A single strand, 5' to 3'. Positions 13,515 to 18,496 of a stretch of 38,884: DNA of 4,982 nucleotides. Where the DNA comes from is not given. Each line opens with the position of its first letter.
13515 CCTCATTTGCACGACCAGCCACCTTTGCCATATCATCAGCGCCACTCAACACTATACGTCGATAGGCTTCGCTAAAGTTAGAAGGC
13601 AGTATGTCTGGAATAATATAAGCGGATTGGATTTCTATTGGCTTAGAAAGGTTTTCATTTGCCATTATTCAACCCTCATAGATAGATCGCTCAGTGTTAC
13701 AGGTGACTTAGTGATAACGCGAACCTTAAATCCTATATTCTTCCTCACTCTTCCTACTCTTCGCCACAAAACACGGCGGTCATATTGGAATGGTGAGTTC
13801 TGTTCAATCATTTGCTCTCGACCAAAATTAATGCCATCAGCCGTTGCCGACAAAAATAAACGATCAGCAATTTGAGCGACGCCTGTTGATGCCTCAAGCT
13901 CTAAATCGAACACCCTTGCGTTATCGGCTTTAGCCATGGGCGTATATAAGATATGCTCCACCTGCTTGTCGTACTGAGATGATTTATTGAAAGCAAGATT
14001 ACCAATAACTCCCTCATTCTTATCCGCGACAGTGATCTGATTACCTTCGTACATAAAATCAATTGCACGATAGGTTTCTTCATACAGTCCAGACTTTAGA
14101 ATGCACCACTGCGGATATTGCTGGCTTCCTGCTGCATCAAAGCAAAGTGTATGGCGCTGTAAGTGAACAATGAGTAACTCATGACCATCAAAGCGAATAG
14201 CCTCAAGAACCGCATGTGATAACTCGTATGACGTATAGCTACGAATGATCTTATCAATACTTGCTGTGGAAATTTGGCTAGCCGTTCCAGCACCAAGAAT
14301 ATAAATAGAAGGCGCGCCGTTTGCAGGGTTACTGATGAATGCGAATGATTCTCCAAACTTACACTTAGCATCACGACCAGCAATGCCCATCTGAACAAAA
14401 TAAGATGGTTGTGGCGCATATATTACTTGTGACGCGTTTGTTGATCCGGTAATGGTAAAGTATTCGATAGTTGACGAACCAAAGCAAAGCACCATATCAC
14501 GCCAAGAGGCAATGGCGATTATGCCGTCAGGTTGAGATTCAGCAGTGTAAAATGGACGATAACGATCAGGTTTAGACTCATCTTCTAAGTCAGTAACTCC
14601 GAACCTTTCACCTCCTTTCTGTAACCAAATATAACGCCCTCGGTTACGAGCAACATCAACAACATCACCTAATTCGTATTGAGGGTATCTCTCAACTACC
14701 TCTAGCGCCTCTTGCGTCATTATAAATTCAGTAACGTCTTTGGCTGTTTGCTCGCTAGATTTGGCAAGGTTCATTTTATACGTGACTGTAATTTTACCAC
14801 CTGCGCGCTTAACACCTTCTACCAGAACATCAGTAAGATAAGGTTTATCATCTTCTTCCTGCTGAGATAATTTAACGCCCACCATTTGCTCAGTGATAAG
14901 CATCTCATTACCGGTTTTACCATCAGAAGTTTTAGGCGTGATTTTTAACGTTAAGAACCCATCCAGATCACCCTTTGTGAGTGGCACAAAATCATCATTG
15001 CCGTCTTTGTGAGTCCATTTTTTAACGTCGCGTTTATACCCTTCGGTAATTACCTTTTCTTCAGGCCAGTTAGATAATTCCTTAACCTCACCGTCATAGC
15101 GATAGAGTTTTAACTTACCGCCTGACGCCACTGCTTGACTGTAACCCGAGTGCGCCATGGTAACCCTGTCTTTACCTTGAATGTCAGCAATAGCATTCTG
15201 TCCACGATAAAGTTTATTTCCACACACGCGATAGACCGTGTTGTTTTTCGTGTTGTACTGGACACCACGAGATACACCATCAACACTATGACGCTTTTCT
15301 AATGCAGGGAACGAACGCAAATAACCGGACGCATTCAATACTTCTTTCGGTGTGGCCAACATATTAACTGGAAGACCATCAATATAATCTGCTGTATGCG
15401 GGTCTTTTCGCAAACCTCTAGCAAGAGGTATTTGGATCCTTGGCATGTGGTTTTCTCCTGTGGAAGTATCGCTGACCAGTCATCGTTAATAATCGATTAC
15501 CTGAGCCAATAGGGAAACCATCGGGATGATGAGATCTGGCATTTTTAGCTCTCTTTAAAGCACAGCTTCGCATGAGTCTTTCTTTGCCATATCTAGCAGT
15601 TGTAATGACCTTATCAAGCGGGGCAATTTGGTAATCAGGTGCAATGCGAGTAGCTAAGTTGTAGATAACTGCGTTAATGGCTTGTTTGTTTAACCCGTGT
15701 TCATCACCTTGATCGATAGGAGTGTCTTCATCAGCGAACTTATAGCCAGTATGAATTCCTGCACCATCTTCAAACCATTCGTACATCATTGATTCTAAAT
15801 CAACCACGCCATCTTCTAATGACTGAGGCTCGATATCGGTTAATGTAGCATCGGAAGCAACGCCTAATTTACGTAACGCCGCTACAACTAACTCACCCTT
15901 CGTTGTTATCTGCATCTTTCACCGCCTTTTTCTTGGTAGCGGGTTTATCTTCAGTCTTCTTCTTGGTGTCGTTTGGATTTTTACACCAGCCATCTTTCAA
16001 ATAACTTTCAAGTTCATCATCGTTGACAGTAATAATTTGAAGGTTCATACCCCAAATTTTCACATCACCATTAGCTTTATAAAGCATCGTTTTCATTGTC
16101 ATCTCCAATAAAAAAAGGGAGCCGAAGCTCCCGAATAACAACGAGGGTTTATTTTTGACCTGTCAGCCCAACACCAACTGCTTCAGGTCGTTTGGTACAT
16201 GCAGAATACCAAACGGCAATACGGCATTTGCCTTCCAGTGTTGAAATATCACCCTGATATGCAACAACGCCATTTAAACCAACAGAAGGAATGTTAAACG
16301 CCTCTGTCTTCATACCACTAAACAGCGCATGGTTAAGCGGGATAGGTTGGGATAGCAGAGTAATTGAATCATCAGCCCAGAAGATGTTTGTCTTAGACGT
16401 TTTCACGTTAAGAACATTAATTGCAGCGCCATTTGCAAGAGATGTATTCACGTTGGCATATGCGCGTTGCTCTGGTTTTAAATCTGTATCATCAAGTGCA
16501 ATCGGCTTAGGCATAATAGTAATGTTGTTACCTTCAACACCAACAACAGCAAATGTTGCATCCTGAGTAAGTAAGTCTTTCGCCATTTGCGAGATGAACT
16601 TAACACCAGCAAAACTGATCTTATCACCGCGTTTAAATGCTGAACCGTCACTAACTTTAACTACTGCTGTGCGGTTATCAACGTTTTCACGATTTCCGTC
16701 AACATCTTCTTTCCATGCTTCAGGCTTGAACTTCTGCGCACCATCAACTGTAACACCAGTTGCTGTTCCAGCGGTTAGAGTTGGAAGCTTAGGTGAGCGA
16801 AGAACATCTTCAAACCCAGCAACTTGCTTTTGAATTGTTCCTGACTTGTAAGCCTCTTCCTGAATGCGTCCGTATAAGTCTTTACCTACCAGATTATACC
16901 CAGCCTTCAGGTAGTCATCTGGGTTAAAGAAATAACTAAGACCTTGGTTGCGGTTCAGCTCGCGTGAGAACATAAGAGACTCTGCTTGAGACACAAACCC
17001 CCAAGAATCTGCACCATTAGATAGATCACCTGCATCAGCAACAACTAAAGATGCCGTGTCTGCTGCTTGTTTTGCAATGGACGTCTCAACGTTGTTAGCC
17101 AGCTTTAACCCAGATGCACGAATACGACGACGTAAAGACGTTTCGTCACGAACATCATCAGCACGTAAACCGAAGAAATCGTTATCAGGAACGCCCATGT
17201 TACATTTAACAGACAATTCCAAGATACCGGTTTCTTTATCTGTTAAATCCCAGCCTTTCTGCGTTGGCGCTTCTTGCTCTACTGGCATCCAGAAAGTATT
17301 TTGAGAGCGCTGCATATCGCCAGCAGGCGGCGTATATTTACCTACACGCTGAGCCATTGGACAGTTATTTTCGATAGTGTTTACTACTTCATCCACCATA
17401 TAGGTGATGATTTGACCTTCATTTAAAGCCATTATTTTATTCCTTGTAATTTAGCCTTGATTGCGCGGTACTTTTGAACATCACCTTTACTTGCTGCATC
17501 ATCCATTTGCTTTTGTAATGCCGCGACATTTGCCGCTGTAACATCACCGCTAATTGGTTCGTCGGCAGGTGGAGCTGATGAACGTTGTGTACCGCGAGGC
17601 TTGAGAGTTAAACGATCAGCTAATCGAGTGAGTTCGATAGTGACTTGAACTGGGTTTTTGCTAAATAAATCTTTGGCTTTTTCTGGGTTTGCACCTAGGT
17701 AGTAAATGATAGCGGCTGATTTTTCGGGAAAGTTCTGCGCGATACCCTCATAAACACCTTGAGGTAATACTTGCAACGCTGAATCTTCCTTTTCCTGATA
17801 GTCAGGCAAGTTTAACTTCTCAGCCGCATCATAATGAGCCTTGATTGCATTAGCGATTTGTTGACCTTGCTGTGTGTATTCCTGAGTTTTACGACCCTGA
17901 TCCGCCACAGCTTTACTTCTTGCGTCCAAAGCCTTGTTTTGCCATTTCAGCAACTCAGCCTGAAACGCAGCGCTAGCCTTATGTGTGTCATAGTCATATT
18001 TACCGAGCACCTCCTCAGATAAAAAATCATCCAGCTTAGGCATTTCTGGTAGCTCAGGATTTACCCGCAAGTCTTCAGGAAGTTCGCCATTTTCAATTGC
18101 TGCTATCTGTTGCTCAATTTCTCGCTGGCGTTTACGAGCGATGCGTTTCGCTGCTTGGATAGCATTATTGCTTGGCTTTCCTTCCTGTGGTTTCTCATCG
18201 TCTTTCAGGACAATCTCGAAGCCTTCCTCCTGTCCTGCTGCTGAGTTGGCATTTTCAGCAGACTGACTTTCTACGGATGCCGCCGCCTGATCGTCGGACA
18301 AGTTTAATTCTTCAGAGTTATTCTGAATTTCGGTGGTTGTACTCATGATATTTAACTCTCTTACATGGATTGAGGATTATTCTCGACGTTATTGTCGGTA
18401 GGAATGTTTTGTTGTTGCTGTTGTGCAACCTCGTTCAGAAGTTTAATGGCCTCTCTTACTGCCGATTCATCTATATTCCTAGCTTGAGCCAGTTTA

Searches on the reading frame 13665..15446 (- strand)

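Call 80: search_protein_families(library=phrogs, proteins=[window:13665-15446:-], max_evalue=0.00001)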
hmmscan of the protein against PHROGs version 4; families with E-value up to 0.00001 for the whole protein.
window:13665-15446:- (593 aa): 1 family
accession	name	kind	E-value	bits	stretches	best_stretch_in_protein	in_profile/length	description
phrog_578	-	connector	2.5e-182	607.8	1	1-593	1-470/486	head closure Hc3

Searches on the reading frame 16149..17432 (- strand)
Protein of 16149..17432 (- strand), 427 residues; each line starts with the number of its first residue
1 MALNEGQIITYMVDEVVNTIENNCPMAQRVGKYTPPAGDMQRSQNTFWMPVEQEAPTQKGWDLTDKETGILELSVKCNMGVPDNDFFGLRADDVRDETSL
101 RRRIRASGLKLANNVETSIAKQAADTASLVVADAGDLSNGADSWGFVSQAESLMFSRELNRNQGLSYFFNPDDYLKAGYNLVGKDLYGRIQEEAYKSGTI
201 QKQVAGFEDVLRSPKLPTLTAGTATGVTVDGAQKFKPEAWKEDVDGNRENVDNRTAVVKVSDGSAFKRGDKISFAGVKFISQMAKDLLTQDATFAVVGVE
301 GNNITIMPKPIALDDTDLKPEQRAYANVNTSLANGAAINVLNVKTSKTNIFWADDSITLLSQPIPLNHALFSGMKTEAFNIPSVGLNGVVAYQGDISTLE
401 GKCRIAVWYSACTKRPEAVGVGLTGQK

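Call 80: search_protein_families(library=phrogs, proteins=[window:16149-17432:-], max_evalue=0.00001)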
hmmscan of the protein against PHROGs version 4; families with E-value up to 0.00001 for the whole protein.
window:16149-17432:- (427 aa): 3 families
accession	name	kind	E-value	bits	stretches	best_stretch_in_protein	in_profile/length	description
phrog_22632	-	head and packaging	3.8e-108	361.7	1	1-224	1-226/226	head protein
phrog_283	-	head and packaging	1e-89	302.6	1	8-426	8-385/385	major head protein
phrog_26732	-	head and packaging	5.9e-31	107.1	1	365-426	1-62/64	head protein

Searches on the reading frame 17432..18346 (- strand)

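Call 80: search_protein_families(library=phrogs, proteins=[window:17432-18346:-], max_evalue=0.00001)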
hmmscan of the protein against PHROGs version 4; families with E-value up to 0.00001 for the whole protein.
window:17432-18346:- (304 aa): 3 families
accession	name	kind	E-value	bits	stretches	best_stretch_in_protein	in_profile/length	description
phrog_648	-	head and packaging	4.3e-68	231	1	2-301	6-285/286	head scaffolding protein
phrog_29269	-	head and packaging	1.2e-16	61.8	1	1-60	1-59/76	head scaffolding protein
phrog_8865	-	head and packaging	2.8e-09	38.1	1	5-283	8-284/297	head scaffolding protein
